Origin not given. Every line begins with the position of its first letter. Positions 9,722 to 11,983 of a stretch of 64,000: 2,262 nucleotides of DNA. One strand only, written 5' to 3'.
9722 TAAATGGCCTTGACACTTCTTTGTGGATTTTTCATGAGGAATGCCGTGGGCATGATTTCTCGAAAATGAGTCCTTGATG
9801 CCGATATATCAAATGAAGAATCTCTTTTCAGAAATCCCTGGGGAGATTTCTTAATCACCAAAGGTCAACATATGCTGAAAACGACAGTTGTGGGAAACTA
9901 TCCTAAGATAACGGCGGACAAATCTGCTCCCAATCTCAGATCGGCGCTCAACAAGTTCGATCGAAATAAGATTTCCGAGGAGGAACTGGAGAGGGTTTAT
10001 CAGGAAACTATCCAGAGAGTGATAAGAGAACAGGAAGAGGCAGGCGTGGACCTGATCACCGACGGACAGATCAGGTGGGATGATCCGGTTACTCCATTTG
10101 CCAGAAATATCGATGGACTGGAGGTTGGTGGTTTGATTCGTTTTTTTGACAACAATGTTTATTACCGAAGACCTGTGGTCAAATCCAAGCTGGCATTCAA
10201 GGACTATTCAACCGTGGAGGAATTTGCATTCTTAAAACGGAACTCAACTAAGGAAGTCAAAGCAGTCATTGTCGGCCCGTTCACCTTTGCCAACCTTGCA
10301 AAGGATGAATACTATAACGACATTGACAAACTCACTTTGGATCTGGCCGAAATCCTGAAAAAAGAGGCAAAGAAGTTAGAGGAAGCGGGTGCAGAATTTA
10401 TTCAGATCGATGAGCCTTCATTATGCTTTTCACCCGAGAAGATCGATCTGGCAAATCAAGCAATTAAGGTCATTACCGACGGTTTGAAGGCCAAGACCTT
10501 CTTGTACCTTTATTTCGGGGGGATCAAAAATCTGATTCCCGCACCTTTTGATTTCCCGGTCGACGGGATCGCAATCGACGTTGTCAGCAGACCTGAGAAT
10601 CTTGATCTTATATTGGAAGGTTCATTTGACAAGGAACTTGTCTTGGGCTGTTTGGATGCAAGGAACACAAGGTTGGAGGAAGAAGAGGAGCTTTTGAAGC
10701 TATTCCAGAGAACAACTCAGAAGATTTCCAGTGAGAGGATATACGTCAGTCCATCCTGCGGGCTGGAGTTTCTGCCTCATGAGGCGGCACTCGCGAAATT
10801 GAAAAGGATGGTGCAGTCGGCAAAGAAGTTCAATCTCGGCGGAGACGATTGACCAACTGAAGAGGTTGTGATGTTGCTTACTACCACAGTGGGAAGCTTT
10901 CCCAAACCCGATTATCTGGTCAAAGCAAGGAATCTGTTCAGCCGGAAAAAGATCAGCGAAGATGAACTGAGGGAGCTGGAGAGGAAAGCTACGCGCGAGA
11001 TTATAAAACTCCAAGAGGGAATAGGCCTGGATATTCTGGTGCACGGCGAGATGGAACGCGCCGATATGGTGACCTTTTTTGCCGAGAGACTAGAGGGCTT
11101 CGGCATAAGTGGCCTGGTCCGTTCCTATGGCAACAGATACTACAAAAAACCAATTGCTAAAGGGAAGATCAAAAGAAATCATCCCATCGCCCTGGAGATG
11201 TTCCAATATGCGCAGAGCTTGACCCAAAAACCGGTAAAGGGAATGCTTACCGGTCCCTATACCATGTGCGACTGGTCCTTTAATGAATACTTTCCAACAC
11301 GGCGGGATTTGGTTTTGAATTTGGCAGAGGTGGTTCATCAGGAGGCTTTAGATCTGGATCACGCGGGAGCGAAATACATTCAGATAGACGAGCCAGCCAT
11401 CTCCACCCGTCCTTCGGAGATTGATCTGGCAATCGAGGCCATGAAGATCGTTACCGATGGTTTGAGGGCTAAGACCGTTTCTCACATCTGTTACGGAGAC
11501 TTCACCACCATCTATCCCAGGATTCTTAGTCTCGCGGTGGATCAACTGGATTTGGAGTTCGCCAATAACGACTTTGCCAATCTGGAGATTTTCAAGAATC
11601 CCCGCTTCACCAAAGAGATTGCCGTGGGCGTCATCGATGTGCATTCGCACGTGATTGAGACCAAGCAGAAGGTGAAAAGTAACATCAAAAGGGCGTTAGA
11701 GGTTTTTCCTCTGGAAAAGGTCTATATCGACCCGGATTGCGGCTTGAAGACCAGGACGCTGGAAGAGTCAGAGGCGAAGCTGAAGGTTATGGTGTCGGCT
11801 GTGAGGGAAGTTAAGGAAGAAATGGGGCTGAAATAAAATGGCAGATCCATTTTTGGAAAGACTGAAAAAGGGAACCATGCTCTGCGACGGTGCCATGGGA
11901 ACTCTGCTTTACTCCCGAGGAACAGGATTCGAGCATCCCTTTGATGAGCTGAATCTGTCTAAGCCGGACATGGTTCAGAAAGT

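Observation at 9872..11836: Cobalamin-independent methionine synthase apparently split into two genes (N-domain-like without Zn ligands + catalytic core with Zn ligands)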

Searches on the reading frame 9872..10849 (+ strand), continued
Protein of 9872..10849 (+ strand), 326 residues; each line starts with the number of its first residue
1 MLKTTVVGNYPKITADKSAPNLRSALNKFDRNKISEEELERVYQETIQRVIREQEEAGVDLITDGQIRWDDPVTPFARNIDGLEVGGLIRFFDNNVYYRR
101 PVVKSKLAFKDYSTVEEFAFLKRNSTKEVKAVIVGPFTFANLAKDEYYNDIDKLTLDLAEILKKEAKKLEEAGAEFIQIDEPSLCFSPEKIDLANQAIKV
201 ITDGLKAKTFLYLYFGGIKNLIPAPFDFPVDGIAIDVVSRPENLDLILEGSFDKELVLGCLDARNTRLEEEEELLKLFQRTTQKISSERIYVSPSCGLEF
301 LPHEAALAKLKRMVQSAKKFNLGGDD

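Call 70: search_dna_similar(query=window:9872-10849:+, collection=plasmids, mode=protein, max_evalue=1e-10, max_rows=25)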
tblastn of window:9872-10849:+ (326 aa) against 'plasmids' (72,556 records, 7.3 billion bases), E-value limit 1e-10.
Records with a match: 218; places in all: 232; records where one place covers at least 80% of the query: 212.
Best place of each record, by identity: <60% 218.
By first word of the organism name: Pantoea 65; Ralstonia 32; Acinetobacter 27; Acetobacter 13; Rahnella 11; Klebsiella 7; Rhodococcus 7; Paracoccus 6; Cupriavidus 5; Pseudoalteromonas 5; and 29 more.
By predicted mobility (MOB-suite, as given by PLSDB): non-mobilizable 155; mobilizable 46; conjugative 17.
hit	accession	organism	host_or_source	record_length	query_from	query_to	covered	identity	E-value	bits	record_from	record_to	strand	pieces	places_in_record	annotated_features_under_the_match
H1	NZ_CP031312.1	Halobellus limi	Cell culture,Taibei marine solar ...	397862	2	326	100%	32.2%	2e-40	158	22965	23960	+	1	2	methionine synthase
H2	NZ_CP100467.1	Halomicrococcus gelatinilyticus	cell culture,sediment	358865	2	326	100%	31.8%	9e-27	117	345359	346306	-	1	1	methionine synthase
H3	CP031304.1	Natrinema thermotolerans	Cell culture,Korean salt-fermented food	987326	2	318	97%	31.9%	3e-36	145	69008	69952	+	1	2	methionine synthase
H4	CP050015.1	Haloarcula sp. JP-L23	-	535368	2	319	98%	31.5%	6e-37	147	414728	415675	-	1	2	methionine synthase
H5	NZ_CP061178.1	Roseomonas haemaphysalidis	tick,pure culture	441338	1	317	97%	30.0%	7e-25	112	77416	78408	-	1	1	5-methyltetrahydropteroyltriglutamate-- homocysteine methyltransferase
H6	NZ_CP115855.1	Pseudoroseomonas cervicalis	-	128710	1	317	97%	29.4%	3e-25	113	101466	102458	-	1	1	5-methyltetrahydropteroyltriglutamate-- homocysteine methyltransferase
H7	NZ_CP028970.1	Aminobacter sp. MSH1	Soil,Dichlobenil-treated soil sampled ...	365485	1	318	98%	27.9%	7e-25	112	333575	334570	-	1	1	uroporphyrinogen decarboxylase family protein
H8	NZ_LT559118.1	Nonomuraea gerenzanensis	-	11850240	1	318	98%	27.5%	2e-20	100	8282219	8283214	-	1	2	none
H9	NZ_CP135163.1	Roseburia sp. 831b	Sus scrofa domesticus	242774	4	318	97%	26.7%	5e-13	77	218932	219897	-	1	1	metE: 5-methyltetrahydropteroyltriglutamate-- homocysteine ...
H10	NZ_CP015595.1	Acinetobacter sp. NCu2D-2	Mus musculus,cell culture,tracheal swab ...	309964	1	317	97%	26.4%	1e-12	76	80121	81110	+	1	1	methionine synthase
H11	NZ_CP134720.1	Pantoea agglomerans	Allium cepa,cell culture,bulb ...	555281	1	318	98%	26.3%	1e-12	76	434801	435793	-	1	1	methionine synthase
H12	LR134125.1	Klebsiella aerogenes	not available: to be reported later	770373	1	318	98%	26.3%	1e-11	73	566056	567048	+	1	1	xecA1: 5- methyltetrahydropteroyltriglutamate/homocysteine ...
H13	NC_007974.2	Cupriavidus metallidurans CH34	-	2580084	1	318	98%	26.2%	1e-12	76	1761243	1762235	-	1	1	none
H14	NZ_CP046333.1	Cupriavidus metallidurans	sedimentation pond in a zinc factory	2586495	1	318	98%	26.2%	1e-12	76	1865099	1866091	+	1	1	none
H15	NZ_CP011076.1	Brevibacillus laterosporus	Oryza sativa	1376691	1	318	98%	26.1%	1e-16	88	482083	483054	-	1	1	none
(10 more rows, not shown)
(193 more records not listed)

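Call 71: get_annotated_region(hit=H1, flank=3000)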
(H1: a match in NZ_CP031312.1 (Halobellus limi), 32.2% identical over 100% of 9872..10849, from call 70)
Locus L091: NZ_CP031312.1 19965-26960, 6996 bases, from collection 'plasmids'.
description: Halobellus limi strain CGMCC 1.10331 plasmid unnamed1, complete sequence
organism: Halobellus limi (NCBI taxid 699433)
taxonomy: Archaea; Euryarchaeota; Halobacteria; Halobacteriales; Haloferacaceae; Halobellus; Halobellus limi
host: -; source: Cell culture,Taibei marine solar saltern near Lianyungang city; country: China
typing (MOB-suite, as given by PLSDB): non-mobilizable
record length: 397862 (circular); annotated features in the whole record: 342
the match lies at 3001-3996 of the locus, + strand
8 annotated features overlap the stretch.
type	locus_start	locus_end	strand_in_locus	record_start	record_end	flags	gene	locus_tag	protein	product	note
CDS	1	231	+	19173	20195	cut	-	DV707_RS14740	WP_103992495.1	5,10-methylenetetrahydromethanopterin reductase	-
CDS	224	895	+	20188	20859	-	-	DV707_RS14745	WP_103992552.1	DUF447 domain-containing protein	-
CDS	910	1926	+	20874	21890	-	-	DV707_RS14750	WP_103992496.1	beta-ribofuranosylaminobenzene 5'-phosphate synthase family protein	-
CDS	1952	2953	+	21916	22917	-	-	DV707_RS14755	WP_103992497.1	5-methyltetrahydropteroyltriglutamate-- homocysteine methyltransferase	-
CDS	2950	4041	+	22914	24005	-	-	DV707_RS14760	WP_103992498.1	methionine synthase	-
CDS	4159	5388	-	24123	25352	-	-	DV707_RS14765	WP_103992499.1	ABC transporter substrate-binding protein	-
CDS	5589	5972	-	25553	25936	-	-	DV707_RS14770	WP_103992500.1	Rieske 2Fe-2S domain-containing protein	-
CDS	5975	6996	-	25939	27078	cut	-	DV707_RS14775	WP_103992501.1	amidohydrolase family protein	-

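Call 72: get_annotated_region(hit=H4, flank=3000)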
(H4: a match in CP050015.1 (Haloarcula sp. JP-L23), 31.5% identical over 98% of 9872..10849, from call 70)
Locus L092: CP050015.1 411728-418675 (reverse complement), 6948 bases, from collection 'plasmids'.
description: Haloarcula sp. JP-L23 plasmid unnamed1, complete sequence
organism: Haloarcula sp. JP-L23 (NCBI taxid 2716717)
taxonomy: Archaea; Euryarchaeota; Halobacteria; Halobacteriales; Haloarculaceae; Haloarcula; Haloarcula sp. JP-L23
host: -; source: -; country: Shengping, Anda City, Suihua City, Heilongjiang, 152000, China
typing (MOB-suite, as given by PLSDB): non-mobilizable
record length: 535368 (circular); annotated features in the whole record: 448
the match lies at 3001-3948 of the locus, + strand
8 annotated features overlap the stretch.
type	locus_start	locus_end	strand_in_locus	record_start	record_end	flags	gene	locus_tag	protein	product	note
CDS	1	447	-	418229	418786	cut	-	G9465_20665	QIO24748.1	aromatic-ring-hydroxylating dioxygenase subunit beta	-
CDS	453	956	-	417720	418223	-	-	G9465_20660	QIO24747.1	hypothetical protein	-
CDS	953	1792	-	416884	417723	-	-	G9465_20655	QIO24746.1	Rieske 2Fe-2S domain-containing protein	-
CDS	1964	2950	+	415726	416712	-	-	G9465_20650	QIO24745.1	5-methyltetrahydropteroyltriglutamate-- homocysteine methyltransferase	-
CDS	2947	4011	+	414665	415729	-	-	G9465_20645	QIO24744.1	methionine synthase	-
CDS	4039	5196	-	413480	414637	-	-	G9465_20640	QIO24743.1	GNAT family N-acetyltransferase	-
CDS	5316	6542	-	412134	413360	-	-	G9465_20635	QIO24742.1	cytochrome P450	-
CDS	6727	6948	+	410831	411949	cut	-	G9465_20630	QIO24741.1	mandelate racemase/muconate lactonizing enzyme family protein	-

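Call 75: list_cluster_members(proteins=[window:9872-10849:+, window:10871-11833:+, window:10868-11833:+, window:11838-13730:+])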
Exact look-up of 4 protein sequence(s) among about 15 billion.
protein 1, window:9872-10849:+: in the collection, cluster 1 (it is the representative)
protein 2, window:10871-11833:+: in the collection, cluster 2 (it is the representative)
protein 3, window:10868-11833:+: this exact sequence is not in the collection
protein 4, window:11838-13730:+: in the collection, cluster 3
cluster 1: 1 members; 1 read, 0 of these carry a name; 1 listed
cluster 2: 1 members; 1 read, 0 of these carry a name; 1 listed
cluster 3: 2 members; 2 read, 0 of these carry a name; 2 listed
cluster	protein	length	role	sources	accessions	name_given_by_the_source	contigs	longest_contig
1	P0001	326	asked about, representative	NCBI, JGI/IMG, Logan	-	-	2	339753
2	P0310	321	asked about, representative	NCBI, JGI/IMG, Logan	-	-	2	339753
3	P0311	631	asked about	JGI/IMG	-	-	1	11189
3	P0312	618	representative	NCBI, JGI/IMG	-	-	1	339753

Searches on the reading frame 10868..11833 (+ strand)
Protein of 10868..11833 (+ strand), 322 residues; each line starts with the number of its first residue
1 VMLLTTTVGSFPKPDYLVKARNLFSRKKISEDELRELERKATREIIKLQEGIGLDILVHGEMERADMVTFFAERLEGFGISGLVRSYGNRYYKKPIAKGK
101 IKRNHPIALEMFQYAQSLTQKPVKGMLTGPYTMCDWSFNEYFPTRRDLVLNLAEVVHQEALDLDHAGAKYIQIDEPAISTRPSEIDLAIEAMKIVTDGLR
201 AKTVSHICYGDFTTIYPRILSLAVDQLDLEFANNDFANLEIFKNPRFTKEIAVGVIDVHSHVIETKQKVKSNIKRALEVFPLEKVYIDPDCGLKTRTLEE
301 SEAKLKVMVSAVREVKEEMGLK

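Call 3: search_protein_families(library=pfam, proteins=[window:10868-11833:+], max_evalue=0.01)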
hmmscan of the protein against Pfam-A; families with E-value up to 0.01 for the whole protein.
window:10868-11833:+ (322 aa): 2 families
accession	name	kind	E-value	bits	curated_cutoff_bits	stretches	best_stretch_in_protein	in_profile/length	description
PF01717.24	Meth_synt_2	-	3e-84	283.5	21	1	4-312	2-322/324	Cobalamin-independent synthase, Catalytic domain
PF08267.18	Meth_synt_1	-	5.2e-12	46.3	27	1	100-258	128-290/313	Cobalamin-independent synthase, N-terminal domain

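Call 4: search_protein_families(library=ncbifam, proteins=[window:10868-11833:+], max_evalue=0.01)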
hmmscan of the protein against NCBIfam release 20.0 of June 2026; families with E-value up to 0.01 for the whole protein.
window:10868-11833:+ (322 aa): 13 families
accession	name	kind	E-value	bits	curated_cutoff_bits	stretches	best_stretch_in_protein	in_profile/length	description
NF003317.0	PRK04326.1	equivalog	1.3e-130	435.5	406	1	2-320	8-327/340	methionine synthase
TIGR01371.1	met_syn_B12ind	equivalog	1.9e-93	314.9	929.95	1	3-318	426-754/754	5-methyltetrahydropteroyltriglutamate--homocysteine S-methyltransferase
NF003556.0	PRK05222.1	equivalog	4.4e-91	307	541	1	3-319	420-748/750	5-methyltetrahydropteroyltriglutamate--homocysteine S-methyltransferase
NF002272.0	PRK01207.1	equivalog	1.9e-59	201.6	399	1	2-317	3-341/343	methionine synthase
NF002119.0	PRK00957.1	equivalog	3.1e-59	200.6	258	1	3-316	2-305/306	methionine synthase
NF006589.0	PRK09121.1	equivalog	7.2e-50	169.9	392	2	2-210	4-215/342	methionine synthase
NF004875.0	PRK06233.1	equivalog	2.2e-21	76.1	576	1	7-295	14-345/373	vitamin B12 independent methionine synthase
NF006350.0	PRK08575.1-4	equivalog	3.7e-18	66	361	1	2-295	1-290/309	5-methyltetrahydropteroyltriglutamate--homocysteine methyltransferase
NF005085.0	PRK06520.1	subfamily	1.6e-16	60.4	313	2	6-175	11-191/368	5-methyltetrahydropteroyltriglutamate--homocysteine S-methyltransferase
NF006349.0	PRK08575.1-2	equivalog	2.4e-11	43.6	322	1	2-263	2-269/323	5-methyltetrahydropteroyltriglutamate--homocysteine methyltransferase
NF006348.0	PRK08575.1-1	equivalog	8.5e-09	35.2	386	1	6-182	6-190/328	5-methyltetrahydropteroyltriglutamate--homocysteine methyltransferase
NF004889.0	PRK06252.1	subfamily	2.7e-05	23.4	244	1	162-317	189-338/340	methylcobalamin:coenzyme M methyltransferase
NF004712.0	PRK06052.1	subfamily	0.0024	17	387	0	261-318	285-343/344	methionine synthase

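Call 12: search_solved_structures(query=window:10868-11833:+, max_evalue=0.001, show_alignments=2)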
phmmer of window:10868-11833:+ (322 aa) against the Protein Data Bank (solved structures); distinct sequences matched with E-value up to 0.001: 12.
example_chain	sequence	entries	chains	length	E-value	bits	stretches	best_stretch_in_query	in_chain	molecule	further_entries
2nq5_A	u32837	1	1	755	7.1e-71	242.2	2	2-320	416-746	5-methyltetrahydropteroyltriglutamate--homocysteine methyltransferase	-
1xpg_A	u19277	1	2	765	9.9e-71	241.7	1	4-318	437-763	5-methyltetrahydropteroyltriglutamate--homocysteine methyltransferase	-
3l7r_A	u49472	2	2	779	1e-70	241.7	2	2-320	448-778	5-methyltetrahydropteroyltriglutamate--homocysteine methyltransferase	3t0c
1t7l_A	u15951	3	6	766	1e-70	241.7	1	4-318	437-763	5-methyltetrahydropteroyltriglutamate--homocysteine methyltransferase | 5-methyltetrahydropteroyltriglutamate-homocysteine methyltransferase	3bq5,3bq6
1xdj_A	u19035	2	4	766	1e-70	241.7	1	4-318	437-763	5-methyltetrahydropteroyltriglutamate--homocysteine methyltransferase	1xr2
3ppf_A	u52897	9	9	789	7.3e-63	215.9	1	4-316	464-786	5-methyltetrahydropteroyltriglutamate--homocysteine methyltransferase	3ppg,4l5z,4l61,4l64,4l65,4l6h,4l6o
3pph_A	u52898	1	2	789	7.3e-63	215.9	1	4-316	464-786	5-methyltetrahydropteroyltriglutamate--homocysteine methyltransferase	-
3ppc_A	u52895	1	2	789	7.3e-63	215.9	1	4-316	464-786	5-methyltetrahydropteroyltriglutamate--homocysteine methyltransferase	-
4ztx_A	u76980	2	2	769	8.3e-59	202.6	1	4-318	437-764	Cobalamin-Independent Methionine synthase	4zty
1u1h_A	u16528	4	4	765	8.2e-57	196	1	3-319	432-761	5-methyltetrahydropteroyltriglutamate--homocysteine methyltransferase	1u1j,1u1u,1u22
3rpd_A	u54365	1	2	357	1.2e-38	136.4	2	2-210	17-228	Methionine synthase (B12-independent)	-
1ypx_A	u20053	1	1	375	1.4e-12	50.8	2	153-295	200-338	putative vitamin-B12 independent methionine synthase family protein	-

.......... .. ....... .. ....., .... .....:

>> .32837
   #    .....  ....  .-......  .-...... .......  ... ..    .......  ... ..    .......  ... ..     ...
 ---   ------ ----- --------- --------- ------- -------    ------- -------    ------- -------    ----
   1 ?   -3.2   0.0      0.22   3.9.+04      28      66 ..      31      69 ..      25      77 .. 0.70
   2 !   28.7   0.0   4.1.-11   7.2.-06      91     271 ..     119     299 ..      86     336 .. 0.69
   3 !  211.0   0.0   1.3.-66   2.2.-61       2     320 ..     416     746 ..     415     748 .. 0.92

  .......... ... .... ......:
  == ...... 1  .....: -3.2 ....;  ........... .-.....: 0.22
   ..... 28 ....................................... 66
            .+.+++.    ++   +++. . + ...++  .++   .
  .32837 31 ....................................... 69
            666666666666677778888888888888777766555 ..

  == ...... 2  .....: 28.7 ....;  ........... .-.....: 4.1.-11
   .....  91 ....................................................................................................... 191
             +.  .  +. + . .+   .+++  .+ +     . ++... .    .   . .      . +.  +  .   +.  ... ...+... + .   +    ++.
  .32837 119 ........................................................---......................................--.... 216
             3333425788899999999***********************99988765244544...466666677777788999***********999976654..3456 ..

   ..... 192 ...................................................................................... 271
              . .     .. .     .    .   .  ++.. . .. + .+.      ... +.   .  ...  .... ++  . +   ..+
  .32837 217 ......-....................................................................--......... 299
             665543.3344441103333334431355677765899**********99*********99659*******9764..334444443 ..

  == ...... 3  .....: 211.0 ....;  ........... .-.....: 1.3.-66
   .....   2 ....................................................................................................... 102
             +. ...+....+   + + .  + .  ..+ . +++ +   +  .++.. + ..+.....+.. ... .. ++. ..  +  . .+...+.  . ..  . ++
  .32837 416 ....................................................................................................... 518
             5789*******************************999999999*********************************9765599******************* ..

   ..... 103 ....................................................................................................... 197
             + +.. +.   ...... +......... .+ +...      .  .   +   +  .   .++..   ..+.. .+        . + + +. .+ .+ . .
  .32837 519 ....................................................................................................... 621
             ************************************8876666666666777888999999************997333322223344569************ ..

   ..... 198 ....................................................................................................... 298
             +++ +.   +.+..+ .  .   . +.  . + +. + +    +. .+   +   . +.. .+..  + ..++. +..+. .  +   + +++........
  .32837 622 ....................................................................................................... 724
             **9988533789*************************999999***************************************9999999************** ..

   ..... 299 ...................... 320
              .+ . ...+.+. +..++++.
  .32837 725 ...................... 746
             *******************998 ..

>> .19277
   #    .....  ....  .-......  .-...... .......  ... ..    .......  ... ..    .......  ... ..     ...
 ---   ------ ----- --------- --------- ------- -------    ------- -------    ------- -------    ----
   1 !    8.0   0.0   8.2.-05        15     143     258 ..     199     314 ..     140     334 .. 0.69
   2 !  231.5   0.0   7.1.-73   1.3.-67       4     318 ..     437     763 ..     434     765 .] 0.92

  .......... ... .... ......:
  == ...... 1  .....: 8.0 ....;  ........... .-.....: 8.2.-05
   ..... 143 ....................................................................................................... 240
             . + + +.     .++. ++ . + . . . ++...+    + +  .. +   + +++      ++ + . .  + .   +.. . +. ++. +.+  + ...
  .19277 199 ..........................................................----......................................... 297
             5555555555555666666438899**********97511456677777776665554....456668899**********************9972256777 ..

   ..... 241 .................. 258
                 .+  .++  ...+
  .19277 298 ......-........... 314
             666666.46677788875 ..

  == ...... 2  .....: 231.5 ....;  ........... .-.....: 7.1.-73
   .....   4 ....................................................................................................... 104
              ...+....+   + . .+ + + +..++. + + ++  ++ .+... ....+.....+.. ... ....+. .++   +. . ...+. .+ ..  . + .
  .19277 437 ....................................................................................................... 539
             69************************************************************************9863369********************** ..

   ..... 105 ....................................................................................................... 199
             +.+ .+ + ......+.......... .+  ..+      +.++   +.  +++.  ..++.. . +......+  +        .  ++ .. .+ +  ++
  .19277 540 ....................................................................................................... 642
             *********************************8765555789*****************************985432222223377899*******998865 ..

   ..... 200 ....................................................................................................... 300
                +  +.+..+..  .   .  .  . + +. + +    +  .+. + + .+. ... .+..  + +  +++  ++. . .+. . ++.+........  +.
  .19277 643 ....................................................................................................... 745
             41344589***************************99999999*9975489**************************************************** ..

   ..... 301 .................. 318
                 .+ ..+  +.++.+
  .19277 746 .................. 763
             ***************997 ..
